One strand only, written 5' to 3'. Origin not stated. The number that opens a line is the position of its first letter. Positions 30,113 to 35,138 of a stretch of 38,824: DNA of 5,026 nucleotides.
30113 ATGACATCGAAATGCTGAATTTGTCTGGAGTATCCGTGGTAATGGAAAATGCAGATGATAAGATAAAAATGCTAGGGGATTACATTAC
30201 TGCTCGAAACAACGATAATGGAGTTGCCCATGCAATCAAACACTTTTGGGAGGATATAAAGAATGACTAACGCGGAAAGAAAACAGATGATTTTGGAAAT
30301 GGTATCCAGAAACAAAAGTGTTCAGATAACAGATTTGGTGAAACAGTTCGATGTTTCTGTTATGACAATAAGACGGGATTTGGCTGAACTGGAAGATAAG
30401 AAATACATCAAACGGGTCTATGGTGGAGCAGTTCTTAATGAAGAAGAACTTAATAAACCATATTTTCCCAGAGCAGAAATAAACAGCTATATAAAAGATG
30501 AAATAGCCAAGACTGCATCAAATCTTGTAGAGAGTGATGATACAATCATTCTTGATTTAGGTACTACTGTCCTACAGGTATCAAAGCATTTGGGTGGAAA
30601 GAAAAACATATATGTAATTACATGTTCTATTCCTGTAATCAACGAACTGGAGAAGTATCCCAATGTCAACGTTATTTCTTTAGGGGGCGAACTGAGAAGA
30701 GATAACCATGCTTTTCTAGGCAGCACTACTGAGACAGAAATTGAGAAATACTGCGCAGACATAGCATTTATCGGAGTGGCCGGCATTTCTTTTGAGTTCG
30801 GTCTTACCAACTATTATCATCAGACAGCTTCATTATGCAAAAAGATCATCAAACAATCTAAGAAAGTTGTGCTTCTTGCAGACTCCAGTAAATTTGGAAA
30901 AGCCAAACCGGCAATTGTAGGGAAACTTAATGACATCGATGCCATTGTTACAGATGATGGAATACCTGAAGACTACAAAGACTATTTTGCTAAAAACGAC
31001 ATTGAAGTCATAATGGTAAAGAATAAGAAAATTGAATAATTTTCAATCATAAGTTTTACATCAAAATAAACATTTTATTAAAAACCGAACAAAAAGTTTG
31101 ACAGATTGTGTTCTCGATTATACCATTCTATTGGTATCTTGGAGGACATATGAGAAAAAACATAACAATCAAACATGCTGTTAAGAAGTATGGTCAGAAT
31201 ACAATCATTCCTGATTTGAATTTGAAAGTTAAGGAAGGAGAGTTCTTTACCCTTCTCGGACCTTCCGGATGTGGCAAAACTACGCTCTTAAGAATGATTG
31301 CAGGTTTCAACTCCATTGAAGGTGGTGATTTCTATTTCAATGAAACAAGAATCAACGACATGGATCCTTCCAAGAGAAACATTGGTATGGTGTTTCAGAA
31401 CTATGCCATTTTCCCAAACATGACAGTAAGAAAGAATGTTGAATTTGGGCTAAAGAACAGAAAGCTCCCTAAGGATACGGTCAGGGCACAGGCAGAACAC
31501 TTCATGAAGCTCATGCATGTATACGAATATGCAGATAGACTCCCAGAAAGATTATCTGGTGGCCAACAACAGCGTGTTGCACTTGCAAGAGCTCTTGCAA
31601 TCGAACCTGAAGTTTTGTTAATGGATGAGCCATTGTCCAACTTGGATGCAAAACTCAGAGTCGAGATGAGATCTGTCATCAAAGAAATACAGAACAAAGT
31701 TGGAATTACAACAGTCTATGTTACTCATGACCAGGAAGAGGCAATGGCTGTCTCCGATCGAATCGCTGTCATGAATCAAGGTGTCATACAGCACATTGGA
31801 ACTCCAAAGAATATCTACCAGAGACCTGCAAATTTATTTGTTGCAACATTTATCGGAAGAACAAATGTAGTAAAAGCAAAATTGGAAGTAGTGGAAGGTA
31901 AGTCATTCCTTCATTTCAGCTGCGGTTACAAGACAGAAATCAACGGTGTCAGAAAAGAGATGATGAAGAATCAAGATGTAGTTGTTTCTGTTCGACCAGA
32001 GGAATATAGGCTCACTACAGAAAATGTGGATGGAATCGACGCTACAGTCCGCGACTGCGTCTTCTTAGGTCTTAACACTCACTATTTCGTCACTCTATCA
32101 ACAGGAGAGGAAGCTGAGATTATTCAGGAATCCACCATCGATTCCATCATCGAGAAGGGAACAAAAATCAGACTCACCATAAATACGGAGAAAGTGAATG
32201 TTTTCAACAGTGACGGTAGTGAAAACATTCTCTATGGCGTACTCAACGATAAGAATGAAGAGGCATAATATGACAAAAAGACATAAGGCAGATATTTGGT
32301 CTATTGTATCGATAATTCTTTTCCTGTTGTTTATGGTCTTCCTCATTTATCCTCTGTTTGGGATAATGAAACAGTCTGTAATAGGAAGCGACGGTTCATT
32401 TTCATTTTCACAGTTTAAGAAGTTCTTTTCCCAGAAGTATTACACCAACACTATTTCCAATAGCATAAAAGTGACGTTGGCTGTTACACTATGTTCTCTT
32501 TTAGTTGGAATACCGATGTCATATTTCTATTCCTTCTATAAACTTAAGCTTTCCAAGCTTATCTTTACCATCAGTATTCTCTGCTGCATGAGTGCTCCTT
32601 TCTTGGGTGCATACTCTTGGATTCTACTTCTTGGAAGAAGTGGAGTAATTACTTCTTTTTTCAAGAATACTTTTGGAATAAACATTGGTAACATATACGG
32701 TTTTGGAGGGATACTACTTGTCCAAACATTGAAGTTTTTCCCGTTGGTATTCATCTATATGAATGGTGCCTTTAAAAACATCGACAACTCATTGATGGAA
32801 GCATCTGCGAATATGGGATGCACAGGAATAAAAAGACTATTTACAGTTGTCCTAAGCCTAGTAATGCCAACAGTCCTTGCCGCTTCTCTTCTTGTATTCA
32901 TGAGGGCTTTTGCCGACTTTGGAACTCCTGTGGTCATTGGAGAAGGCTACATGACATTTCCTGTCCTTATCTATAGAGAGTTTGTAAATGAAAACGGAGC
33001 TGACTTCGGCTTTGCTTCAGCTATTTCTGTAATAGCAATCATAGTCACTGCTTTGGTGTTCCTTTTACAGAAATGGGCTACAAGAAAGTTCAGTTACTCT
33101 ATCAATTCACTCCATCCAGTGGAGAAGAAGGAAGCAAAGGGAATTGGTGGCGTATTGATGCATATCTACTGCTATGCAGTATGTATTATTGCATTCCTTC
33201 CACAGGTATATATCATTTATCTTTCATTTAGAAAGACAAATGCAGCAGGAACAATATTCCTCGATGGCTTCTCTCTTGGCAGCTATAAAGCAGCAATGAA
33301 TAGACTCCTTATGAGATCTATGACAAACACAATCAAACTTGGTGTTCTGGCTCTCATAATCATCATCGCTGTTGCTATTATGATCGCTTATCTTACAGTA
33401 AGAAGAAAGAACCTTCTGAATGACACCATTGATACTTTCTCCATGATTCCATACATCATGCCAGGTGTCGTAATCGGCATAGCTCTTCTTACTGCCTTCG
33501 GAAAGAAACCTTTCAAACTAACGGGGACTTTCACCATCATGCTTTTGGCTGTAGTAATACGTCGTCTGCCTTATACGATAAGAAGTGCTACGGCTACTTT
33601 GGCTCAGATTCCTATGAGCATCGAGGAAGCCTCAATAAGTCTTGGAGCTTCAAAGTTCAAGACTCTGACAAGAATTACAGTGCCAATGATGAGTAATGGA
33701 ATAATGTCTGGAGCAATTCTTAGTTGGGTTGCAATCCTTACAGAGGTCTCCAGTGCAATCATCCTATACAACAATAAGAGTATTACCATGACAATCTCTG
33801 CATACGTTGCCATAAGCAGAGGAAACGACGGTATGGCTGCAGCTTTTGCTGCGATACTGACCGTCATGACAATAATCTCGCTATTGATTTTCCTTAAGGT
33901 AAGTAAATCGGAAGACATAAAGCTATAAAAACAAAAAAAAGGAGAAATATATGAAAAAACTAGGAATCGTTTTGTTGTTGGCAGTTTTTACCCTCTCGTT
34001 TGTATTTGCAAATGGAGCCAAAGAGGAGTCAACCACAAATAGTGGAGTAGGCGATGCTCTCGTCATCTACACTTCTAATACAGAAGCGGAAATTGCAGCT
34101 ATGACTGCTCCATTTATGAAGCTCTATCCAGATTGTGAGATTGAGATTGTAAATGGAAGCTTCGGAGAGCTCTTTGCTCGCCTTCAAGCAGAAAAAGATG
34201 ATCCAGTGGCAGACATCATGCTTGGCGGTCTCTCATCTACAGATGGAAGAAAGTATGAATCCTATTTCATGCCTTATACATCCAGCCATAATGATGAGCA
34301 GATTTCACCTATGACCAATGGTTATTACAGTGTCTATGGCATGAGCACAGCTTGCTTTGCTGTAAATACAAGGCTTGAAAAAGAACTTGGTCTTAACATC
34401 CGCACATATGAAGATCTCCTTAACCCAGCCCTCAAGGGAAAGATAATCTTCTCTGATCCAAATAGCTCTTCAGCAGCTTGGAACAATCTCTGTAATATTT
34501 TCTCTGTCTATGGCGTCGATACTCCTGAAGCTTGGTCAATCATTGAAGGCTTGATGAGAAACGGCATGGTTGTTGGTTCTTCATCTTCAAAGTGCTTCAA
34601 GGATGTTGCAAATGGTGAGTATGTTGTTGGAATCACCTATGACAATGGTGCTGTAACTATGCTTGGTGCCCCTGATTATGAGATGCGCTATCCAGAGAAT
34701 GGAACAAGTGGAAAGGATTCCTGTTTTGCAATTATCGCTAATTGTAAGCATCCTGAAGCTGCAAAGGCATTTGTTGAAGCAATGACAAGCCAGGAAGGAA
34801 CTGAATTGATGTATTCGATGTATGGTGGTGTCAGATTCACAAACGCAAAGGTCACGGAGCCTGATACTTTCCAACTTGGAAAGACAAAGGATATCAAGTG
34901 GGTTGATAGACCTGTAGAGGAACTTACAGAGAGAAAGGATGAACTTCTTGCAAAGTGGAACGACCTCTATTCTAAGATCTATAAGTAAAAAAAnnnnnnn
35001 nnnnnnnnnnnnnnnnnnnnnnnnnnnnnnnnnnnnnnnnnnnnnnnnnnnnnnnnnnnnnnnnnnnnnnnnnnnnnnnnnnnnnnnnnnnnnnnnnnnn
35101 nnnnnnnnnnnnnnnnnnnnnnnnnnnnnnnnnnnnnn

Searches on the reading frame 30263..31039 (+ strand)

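Call 76: search_protein_families(library=pfam, proteins=[window:30263-31039:+], max_evalue=0.00001)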
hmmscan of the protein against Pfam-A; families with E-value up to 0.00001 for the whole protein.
window:30263-31039:+ (258 aa): 3 families
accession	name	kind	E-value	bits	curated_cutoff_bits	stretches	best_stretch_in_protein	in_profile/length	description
PF00455.28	DeoRC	-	1.2e-47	162.3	31.8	1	77-231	5-159/160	DeoR C terminal sensor domain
PF08220.18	HTH_DeoR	-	1.7e-19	69.8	21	1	6-61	1-56/57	DeoR-like helix-turn-helix domain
PF08279.18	HTH_11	-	3.8e-07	30.3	25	1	6-46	1-42/55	HTH domain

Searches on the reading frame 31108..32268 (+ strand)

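Call 76: search_protein_families(library=pfam, proteins=[window:31108-32268:+], max_evalue=0.00001)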
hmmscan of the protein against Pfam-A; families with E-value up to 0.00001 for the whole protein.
window:31108-32268:+ (386 aa): 4 families
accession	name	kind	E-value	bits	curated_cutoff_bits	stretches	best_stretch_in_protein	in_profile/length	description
PF00005.33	ABC_tran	-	3.2e-34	118.9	25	1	36-176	3-136/137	ABC transporter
PF08402.16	TOBE_2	-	1.8e-10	41.2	21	1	293-366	1-76/76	TOBE domain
PF13304.12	AAA_21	-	4.6e-07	30.6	27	0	107-210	196-301/304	AAA domain, putative AbiEii toxin, Type IV TA system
PF02463.25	SMC_N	-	2.1e-06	27.7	40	0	79-226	110-218/220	RecF/RecN/SMC N terminal domain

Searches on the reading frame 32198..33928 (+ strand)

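Call 76: search_protein_families(library=pfam, proteins=[window:32198-33928:+], max_evalue=0.00001)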
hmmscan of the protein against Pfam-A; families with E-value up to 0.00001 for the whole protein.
window:32198-33928:+ (576 aa): 1 family
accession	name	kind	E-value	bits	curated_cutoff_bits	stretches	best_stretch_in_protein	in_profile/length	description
PF00528.27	BPD_transp_1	-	3.6e-21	76.2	26.4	2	390-566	2-174/184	Binding-protein-dependent transport system inner membrane component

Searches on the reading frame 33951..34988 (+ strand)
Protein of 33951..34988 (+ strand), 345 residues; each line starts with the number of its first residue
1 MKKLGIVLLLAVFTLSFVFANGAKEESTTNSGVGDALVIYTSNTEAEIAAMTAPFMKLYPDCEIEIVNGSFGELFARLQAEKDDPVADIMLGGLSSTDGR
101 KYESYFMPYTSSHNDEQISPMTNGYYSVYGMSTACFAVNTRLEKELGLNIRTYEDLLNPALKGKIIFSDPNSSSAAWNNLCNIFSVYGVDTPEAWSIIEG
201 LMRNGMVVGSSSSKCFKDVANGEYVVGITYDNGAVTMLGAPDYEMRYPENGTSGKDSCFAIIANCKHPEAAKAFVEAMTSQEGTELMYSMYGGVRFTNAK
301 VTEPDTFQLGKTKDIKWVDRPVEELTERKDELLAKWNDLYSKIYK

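Call 76: search_protein_families(library=pfam, proteins=[window:33951-34988:+], max_evalue=0.00001)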
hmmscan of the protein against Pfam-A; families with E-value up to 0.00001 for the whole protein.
window:33951-34988:+ (345 aa): 4 families
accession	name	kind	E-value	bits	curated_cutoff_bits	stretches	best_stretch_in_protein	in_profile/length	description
PF13416.11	SBP_bac_8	-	3.9e-22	79.8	27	1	50-308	1-272/279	Bacterial extracellular solute-binding protein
PF13531.11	SBP_bac_11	-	1.1e-16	61.8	25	1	38-286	3-220/227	Bacterial extracellular solute-binding protein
PF01547.30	SBP_bac_1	-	2e-16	61.3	26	1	44-284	5-306/307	Bacterial extracellular solute-binding protein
PF13343.11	SBP_bac_6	-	1.5e-13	51.2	24.6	1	86-296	3-217/245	Bacterial extracellular solute-binding protein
